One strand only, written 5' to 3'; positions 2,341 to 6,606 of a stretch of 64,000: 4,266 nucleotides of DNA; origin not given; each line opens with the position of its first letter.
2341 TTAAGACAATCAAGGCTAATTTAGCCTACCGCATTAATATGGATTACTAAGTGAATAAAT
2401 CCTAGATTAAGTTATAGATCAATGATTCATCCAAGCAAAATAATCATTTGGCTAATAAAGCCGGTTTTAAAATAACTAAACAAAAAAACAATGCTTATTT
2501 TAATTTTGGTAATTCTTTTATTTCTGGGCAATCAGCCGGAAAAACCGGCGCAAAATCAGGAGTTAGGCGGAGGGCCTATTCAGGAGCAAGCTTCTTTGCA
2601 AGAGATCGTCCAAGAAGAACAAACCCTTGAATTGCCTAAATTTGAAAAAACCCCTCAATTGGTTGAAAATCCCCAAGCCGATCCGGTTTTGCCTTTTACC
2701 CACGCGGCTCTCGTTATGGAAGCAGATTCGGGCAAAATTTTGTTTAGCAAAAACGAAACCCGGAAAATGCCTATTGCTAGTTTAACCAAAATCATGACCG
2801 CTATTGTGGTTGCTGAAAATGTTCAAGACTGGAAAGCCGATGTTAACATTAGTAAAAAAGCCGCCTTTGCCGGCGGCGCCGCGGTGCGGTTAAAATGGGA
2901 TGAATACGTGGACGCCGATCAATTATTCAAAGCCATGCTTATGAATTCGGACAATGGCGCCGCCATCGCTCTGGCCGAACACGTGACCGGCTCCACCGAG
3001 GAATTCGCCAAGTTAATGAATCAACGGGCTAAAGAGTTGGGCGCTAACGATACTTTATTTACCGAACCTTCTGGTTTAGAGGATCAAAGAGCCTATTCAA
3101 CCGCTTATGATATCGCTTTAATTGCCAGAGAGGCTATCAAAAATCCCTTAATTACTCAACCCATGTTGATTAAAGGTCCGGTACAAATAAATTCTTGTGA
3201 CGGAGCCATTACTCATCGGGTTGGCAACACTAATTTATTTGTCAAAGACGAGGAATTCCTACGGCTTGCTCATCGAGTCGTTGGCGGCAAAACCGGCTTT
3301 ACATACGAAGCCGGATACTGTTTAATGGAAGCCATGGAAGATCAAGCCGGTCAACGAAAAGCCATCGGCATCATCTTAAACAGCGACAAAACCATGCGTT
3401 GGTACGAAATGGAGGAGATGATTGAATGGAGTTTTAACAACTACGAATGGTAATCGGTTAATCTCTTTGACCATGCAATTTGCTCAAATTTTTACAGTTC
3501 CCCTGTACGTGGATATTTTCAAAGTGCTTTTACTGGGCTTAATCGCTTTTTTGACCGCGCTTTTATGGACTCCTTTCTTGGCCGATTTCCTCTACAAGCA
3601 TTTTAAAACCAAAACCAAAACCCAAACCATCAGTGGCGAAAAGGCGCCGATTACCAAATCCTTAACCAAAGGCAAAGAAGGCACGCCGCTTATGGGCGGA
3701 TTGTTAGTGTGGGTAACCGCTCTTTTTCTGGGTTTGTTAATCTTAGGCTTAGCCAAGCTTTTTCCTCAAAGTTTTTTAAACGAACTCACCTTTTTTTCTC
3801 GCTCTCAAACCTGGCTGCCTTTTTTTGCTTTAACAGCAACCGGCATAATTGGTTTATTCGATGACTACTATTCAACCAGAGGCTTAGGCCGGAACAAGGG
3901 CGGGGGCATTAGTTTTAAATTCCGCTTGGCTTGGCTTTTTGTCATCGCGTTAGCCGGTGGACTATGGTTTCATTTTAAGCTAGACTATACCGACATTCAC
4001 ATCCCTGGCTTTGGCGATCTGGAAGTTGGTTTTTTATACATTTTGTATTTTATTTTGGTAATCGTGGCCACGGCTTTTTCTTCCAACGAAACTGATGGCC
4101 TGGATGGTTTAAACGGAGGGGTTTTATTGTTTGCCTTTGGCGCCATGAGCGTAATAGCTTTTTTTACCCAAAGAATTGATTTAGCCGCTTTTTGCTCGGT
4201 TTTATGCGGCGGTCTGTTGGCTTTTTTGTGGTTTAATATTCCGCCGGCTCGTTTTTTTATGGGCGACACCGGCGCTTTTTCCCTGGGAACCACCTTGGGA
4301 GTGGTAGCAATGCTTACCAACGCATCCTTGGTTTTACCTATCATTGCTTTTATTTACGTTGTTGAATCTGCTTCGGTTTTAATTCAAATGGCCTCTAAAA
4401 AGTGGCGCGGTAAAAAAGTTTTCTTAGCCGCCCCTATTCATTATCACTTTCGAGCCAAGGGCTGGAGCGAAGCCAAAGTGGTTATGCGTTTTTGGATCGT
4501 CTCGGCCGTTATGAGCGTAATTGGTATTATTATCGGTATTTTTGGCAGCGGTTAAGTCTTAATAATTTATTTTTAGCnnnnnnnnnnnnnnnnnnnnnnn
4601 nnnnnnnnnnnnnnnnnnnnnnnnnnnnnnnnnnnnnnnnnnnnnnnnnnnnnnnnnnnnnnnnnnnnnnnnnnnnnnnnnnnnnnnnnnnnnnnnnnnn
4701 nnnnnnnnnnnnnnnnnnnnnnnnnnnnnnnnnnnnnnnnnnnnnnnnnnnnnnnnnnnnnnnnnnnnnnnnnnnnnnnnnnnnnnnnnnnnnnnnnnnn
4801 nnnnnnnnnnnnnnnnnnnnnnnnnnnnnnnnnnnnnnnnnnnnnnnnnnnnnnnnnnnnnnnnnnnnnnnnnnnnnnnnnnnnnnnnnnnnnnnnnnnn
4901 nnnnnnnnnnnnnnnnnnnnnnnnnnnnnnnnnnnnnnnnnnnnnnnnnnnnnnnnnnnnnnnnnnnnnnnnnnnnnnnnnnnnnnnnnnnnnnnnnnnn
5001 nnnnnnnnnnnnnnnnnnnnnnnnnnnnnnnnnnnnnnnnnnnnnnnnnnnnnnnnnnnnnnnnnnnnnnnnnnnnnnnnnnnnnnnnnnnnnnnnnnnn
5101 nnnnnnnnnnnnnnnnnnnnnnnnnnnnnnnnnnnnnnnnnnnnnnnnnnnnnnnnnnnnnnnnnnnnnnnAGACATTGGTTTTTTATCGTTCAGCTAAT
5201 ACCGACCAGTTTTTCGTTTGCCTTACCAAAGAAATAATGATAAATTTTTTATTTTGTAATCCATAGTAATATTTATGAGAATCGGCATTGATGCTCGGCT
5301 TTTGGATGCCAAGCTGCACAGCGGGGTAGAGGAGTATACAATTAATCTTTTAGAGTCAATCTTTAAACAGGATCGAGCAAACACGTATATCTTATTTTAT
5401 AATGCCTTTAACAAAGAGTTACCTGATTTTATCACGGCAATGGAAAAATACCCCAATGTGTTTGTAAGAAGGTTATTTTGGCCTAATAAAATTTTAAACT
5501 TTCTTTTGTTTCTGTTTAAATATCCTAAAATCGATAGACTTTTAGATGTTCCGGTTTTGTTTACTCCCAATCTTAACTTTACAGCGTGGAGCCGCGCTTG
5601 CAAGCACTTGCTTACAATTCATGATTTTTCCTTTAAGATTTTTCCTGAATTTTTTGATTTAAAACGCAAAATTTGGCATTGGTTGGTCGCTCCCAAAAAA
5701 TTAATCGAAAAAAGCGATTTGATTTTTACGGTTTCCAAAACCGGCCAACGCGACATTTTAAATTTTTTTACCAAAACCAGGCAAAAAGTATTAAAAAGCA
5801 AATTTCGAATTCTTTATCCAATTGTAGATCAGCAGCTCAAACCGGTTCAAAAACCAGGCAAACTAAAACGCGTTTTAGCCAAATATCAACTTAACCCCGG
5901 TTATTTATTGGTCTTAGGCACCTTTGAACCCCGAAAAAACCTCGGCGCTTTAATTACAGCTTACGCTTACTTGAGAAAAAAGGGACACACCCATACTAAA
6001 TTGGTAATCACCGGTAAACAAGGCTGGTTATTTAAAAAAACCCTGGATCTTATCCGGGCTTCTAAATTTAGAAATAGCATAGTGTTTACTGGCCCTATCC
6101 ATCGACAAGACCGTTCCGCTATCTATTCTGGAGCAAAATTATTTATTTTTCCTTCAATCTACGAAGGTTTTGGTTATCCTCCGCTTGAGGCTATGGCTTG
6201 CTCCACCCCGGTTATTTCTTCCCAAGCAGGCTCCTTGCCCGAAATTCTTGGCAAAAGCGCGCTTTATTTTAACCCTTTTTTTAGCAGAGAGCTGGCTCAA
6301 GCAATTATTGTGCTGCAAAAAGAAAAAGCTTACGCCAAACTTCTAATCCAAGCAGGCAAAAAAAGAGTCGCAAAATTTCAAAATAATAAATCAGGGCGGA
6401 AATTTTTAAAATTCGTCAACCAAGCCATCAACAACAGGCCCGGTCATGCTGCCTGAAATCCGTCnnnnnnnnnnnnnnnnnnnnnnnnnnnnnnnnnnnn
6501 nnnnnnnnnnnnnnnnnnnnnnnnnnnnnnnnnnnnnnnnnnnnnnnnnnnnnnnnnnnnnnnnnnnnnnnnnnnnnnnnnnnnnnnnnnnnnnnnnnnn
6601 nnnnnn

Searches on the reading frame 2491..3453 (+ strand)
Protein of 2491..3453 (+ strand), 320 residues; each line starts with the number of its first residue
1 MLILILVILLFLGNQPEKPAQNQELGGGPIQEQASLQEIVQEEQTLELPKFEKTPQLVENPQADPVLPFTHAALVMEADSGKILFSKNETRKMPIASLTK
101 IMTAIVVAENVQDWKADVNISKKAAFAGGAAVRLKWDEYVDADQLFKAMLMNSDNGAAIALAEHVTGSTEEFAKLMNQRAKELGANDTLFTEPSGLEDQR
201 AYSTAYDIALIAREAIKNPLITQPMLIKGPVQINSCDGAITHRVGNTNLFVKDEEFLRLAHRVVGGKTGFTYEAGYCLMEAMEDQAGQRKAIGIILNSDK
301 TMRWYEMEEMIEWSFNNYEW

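Call 76: search_protein_families(library=pfam, proteins=[window:2491-3453:+], max_evalue=0.001)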
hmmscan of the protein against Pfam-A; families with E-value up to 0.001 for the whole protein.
window:2491-3453:+ (320 aa): 3 families
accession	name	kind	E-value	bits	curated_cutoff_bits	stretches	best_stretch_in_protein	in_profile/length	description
PF00768.25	Peptidase_S11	-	1.5e-52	178.9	27.6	1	71-299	13-238/239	D-alanyl-D-alanine carboxypeptidase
PF13354.11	Beta-lactamase2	-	2.8e-09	37.1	22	1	75-209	4-140/214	Beta-lactamase enzyme family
PF02113.21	Peptidase_S13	-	0.00083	18.6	22.8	0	59-106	6-54/444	D-Ala-D-Ala carboxypeptidase 3 (S13) family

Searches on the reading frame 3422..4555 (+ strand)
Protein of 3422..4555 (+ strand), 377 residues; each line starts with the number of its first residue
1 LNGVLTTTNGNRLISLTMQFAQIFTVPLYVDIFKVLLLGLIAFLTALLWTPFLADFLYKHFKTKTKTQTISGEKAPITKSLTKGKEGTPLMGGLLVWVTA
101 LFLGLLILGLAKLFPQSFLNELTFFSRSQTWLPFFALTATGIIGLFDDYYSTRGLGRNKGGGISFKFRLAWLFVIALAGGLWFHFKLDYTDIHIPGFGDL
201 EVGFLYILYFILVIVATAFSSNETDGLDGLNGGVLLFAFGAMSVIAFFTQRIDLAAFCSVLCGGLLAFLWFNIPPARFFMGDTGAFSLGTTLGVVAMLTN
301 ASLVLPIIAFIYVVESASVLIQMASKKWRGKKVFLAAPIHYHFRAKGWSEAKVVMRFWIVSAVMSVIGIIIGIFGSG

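Call 76: search_protein_families(library=pfam, proteins=[window:3422-4555:+], max_evalue=0.001)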
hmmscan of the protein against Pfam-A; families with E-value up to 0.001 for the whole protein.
window:3422-4555:+ (377 aa): 1 family
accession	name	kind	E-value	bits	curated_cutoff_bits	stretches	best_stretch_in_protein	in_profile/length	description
PF00953.26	Glycos_transf_4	-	2.2e-28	99.7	27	1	134-298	5-158/160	Glycosyl transferase family 4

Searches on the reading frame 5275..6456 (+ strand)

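Call 76: search_protein_families(library=pfam, proteins=[window:5275-6456:+], max_evalue=0.001)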
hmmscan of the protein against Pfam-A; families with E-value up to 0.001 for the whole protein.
window:5275-6456:+ (393 aa): 5 families
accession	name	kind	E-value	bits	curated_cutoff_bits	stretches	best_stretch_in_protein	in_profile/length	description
PF00534.26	Glycos_transf_1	-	2.1e-28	99.4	26.4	1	207-364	14-172/172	Glycosyl transferases group 1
PF13692.12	Glyco_trans_1_4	-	4.5e-25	89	27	1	210-347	3-139/142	Glycosyl transferases group 1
PF20706.3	GT4-conflict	-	8.6e-09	35.3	26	1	143-352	143-340/385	Family 4 Glycosyltransferase in conflict systems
PF13524.12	Glyco_trans_1_2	-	3e-05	24.4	25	1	240-368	14-132/144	Glycosyl transferase-like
PF13439.12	Glyco_transf_4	-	0.00014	22.4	28.5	1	17-165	3-152/170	Glycosyltransferase Family 4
